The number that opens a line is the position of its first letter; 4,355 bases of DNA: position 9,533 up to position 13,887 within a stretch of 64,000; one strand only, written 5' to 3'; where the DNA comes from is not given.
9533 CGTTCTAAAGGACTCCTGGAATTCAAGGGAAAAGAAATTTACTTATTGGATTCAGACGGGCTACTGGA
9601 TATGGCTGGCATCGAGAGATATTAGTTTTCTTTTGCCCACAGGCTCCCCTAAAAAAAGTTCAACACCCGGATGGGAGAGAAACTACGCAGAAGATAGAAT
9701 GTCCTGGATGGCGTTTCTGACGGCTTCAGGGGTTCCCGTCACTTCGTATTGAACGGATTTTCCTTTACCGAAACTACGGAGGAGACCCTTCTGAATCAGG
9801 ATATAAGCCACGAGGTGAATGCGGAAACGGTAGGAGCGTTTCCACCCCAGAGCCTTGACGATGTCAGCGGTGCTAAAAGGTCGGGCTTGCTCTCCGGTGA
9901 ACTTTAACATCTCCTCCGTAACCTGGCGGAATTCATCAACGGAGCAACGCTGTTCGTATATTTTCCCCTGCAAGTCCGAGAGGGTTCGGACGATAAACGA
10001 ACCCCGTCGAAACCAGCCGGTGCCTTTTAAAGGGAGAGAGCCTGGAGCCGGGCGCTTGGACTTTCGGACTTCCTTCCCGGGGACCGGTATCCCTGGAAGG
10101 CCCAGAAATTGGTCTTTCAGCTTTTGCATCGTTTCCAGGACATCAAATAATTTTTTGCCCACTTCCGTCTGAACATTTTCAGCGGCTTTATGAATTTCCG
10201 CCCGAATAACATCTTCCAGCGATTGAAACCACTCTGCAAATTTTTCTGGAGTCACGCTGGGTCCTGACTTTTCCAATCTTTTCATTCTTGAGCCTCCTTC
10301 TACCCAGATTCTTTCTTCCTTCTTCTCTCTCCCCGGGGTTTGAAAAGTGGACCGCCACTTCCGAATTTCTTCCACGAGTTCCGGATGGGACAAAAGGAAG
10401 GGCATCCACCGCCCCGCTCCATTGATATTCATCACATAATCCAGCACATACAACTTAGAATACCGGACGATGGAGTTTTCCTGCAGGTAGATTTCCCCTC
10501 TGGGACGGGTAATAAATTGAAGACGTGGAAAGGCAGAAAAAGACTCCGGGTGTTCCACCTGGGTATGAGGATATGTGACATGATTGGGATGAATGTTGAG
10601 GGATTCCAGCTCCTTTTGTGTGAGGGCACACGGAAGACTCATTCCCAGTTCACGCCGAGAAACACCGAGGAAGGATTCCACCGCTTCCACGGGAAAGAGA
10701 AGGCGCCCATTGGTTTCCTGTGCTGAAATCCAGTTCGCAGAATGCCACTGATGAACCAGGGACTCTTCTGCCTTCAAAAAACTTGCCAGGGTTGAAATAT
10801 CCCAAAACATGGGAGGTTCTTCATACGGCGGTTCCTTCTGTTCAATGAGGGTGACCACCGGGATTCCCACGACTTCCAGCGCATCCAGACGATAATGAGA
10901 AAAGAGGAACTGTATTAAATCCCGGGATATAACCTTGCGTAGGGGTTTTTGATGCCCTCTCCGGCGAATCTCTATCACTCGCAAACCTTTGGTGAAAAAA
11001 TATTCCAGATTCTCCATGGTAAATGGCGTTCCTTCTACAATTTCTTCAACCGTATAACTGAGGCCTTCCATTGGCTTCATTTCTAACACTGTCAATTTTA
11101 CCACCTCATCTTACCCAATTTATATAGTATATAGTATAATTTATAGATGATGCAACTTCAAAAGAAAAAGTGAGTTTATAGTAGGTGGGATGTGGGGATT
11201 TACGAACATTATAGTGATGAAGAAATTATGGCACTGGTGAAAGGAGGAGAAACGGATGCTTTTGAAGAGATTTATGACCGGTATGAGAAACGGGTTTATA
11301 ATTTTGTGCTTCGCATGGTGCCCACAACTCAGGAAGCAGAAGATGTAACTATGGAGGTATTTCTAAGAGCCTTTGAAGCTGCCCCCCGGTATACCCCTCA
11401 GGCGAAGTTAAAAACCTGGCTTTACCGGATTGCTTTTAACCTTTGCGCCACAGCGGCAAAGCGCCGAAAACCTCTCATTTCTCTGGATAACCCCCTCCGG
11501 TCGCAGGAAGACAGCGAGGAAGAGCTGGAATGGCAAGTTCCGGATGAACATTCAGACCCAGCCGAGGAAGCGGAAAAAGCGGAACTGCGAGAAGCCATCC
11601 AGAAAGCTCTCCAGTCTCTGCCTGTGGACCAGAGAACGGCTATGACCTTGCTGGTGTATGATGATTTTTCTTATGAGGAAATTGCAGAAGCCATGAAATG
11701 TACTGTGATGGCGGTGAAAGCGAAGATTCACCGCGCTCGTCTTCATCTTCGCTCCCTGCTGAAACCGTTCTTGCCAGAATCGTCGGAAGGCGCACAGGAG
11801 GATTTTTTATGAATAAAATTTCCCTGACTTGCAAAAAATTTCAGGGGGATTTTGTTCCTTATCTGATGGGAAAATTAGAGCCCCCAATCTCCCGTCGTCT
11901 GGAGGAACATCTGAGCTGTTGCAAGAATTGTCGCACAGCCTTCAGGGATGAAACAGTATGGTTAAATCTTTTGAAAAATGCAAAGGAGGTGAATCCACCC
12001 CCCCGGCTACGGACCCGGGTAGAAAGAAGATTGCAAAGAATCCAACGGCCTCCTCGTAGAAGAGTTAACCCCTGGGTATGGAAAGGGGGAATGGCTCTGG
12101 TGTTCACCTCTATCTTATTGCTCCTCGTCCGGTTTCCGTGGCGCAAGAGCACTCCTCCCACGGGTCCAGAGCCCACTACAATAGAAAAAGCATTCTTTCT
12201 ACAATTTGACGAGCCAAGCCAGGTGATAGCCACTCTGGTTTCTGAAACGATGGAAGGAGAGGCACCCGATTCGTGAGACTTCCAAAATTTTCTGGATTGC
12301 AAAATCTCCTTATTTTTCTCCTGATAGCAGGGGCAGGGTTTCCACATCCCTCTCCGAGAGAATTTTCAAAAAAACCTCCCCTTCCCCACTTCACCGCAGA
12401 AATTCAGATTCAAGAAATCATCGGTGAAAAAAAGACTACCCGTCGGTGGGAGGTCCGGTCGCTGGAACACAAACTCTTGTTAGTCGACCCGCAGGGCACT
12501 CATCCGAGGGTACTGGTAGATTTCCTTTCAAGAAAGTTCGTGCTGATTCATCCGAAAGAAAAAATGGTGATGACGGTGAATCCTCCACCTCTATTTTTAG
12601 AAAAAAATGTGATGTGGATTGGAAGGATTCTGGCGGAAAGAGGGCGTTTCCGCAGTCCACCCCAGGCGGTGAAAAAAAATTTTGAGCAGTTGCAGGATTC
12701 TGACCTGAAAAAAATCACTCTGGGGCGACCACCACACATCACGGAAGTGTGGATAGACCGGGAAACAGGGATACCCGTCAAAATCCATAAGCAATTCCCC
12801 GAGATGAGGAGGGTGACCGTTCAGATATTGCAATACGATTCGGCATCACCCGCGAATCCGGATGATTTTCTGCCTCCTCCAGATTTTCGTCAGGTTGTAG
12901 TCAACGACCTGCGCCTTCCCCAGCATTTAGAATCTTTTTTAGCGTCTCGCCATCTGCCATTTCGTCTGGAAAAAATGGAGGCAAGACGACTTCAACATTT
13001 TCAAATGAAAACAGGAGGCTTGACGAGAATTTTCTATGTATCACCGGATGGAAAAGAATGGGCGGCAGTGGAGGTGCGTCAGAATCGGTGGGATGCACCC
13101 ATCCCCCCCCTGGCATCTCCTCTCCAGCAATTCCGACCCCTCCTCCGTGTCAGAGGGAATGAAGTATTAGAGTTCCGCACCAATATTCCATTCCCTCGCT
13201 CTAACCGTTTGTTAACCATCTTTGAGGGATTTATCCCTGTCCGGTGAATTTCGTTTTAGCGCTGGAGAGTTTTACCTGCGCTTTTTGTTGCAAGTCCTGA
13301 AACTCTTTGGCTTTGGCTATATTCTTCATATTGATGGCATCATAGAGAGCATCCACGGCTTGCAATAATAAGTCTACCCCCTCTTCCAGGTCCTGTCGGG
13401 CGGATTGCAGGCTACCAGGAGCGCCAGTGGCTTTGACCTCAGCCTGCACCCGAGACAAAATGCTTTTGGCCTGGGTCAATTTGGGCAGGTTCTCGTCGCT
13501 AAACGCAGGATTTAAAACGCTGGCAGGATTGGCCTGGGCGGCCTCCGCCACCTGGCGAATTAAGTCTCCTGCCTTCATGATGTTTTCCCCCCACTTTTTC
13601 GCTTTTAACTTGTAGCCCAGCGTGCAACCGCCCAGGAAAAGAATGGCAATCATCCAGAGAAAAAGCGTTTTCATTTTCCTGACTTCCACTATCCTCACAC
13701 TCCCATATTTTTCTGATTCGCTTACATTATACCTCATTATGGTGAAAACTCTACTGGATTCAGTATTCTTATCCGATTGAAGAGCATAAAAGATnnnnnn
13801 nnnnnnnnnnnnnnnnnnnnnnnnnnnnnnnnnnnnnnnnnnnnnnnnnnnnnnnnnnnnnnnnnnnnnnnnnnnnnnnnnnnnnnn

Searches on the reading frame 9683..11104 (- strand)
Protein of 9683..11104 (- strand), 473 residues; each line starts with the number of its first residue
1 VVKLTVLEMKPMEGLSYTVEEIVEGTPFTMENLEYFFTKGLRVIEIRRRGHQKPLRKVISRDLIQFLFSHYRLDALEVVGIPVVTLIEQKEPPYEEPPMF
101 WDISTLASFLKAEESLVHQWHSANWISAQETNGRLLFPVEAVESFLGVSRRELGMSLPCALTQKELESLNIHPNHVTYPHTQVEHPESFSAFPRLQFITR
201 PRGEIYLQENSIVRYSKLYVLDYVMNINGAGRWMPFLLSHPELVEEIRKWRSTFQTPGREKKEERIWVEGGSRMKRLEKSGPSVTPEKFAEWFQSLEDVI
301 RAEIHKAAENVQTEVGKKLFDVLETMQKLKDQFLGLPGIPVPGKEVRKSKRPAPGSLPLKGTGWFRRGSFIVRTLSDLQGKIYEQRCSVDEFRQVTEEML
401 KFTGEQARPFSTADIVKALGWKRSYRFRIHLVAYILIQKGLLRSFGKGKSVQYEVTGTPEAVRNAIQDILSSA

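Call 3: search_protein_families(library=pfam, proteins=[window:9683-11104:-], max_evalue=0.1)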
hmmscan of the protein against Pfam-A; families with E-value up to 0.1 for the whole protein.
window:9683-11104:- (473 aa): 2 families
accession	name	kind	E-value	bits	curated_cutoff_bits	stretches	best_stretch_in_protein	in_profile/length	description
PF01638.23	HxlR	-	0.049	13.9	20.8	0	269-334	16-87/91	HxlR-like helix-turn-helix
PF16543.10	DFRP_C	-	0.079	13.9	27.5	0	276-328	14-67/88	DRG Family Regulatory Proteins, Tma46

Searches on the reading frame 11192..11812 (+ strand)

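Call 3: search_protein_families(library=pfam, proteins=[window:11192-11812:+], max_evalue=0.1)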
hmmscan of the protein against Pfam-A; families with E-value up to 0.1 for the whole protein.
window:11192-11812:+ (206 aa): 6 families
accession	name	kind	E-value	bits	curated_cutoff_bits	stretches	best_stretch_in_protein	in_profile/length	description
PF08281.18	Sigma70_r4_2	-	2.3e-17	62.8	25.7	1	133-186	1-54/54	Sigma-70, region 4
PF04542.20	Sigma70_r2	-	2.4e-15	56.5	24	1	27-93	1-69/71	Sigma-70 region 2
PF04545.22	Sigma70_r4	-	1.5e-08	34.4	24.1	1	139-187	1-49/50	Sigma-70, region 4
PF07638.17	Sigma70_ECF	-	5.9e-08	33.2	21.1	1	11-187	6-180/185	ECF sigma factor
PF04297.20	UPF0122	-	0.0006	20.4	22.7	1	146-187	21-62/101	Putative helix-turn-helix protein, YlxM / p13 like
PF22233.2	PhyR_sigma-like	-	0.035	14.4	27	0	140-182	1-43/50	Response regulator PhyR, sigma-like domain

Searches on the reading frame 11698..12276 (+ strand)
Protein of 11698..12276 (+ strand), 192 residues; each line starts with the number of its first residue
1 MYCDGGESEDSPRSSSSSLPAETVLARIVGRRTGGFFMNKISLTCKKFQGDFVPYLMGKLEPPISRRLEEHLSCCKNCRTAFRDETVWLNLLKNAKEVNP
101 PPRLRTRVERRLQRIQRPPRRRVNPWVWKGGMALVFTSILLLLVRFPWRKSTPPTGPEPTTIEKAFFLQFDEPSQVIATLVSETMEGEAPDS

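Call 3: search_protein_families(library=pfam, proteins=[window:11698-12276:+], max_evalue=0.1)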
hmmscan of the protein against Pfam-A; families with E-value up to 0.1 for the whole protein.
window:11698-12276:+ (192 aa): 1 family
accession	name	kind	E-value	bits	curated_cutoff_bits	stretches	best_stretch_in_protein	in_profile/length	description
PF13490.11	zf-HC2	-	6e-05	23.5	22.2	1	45-79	1-35/35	Putative zinc-finger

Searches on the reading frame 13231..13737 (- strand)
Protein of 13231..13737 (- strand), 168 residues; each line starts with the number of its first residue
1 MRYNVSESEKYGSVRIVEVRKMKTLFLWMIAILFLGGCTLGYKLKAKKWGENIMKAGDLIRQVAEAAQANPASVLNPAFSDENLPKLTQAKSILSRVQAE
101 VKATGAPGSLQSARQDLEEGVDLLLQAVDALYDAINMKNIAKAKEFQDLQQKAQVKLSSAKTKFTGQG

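Call 3: search_protein_families(library=pfam, proteins=[window:13231-13737:-], max_evalue=0.1)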
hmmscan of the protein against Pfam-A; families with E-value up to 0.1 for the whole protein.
window:13231-13737:- (168 aa): 2 families
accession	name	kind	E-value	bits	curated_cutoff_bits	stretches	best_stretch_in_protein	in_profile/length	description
PF21390.2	Irp3-like_C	-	0.085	13.7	27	0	109-152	7-50/100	Thiazolinyl imine reductase Irp3-like, C-terminal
PF04043.20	PMEI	-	0.087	13.4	29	0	88-162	46-117/156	Plant invertase/pectin methylesterase inhibitor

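Call 4: search_protein_families(library=ncbifam, proteins=[window:13231-13737:-], max_evalue=0.1)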
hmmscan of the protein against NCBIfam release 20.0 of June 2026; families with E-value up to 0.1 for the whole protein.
window:13231-13737:- (168 aa): 1 family
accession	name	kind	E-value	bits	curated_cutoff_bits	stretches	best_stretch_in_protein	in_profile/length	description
NF004373.0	PRK05740.1-3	equivalog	0.078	12.7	154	0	8-49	20-61/150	preprotein translocase subunit SecE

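Call 45: find_homologous_proteins(query=window:13234-13674:-, max_evalue=0.001)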
Query seq(147 aa) (147 aa): 2 proteins with E <= 0.001 among 37 candidates.
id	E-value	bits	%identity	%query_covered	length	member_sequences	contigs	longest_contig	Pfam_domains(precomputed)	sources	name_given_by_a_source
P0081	1.5e-81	289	94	100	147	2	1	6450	-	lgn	-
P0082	2.9e-66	240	80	99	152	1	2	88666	-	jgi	-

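Call 82: predict_structure(alignment_id=A3)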
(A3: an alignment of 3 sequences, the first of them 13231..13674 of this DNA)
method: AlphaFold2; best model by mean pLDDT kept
length: 147 residues; sequences in the alignment: 3
mean_pLDDT: 86.4   pTM: 0.79
mean pLDDT of the five models: 86.4, 86.1, 85.7, 84.1, 82.9
residues with pLDDT >= 90: 89; 70-90: 38; 50-70: 5; < 50: 15
segments of 3 or more residues with pLDDT < 50: 1-4, 6-15
pLDDT, mean of each block of 10 residues (from residue 1): 46 57 89 97 91 90 97 97 84 95 98 88 95 95 74
secondary structure, 60 per line:
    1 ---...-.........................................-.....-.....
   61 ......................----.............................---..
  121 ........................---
elements in order: H8-48 H50-54 H56-82 H87-115 H119-144

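Call 85: fold_search(model_id=the predicted structure, library=pdb)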
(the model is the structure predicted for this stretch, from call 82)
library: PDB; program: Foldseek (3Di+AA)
matches with E <= 10: 345; with E <= 0.001: 0
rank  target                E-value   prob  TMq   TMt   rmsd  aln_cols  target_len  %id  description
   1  5xsj_L                4.9e-02  1.00  0.52  0.60   4.8       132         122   14  XylFII-LytSN complex (released 2017-08-02)
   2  6s1a_A                6.0e-02  1.00  0.59  0.62   4.1       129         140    9  Ligand binding domain of the P. putida receptor PcaY_PP (released 2020-10-21)
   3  6s33_A                1.1e-01  1.00  0.54  0.55   5.5       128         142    8  Ligand binding domain of the P. putida receptor PcaY_PP in complex with Protocatechuate (released 2020-10-21)
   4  6s37_A                1.1e-01  1.00  0.53  0.56   5.6       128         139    8  Ligand binding domain of the P. putida receptor PcaY_PP in complex with salicylic acid (released 2020-10-21)
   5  5xsd_L                1.5e-01  0.99  0.52  0.60   4.8       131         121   14  XylFII-LytSN complex mutant - D103A (released 2017-08-02)
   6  6s38_B                1.8e-01  0.99  0.57  0.61   4.8       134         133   10  Ligand binding domain of the P. putida receptor PcaY_PP in complex with quinate (released 2020-10-21)
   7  8tn1_A                1.8e-01  0.98  0.55  0.55   5.1       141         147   14  De novo designed protein binds poly ADP ribose polymerase inhibitors (PARPi) - apo (released 2024-04-24)
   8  1jmw                  2.1e-01  0.99  0.59  0.59   4.0       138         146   14  Propagating Conformational Changes Over Long (And Short) Distances (released 2001-08-15)
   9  6s18_A                2.1e-01  0.99  0.52  0.53   5.6       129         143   10  Ligand binding domain of the P. putida receptor PcaY_PP in complex with glycerol (released 2020-10-21)
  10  6s37_B                2.3e-01  0.75  0.35  0.39   8.3       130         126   12  Ligand binding domain of the P. putida receptor PcaY_PP in complex with salicylic acid (released 2020-10-21)
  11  2lig_A                2.4e-01  0.99  0.58  0.55   5.0       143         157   17  THREE-DIMENSIONAL STRUCTURES OF THE LIGAND-BINDING DOMAIN OF THE BACTERIAL ASPARTATE RECEPTOR WITH AND WITHOUT A LIGAN (released 1995-09-15)
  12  4z9h_B                2.7e-01  0.98  0.59  0.56   4.3       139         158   12  Asp-Tar from E. coli (released 2016-07-20)
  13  6s33_B                2.7e-01  0.97  0.52  0.56   4.7       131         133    8  Ligand binding domain of the P. putida receptor PcaY_PP in complex with Protocatechuate (released 2020-10-21)
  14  1b68                  2.7e-01  0.82  0.37  0.39   7.7       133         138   12  APOLIPOPROTEIN E4 (APOE4), 22K FRAGMENT (released 2001-07-11)
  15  6s18_B                3.0e-01  0.98  0.58  0.63   4.6       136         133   10  Ligand binding domain of the P. putida receptor PcaY_PP in complex with glycerol (released 2020-10-21)
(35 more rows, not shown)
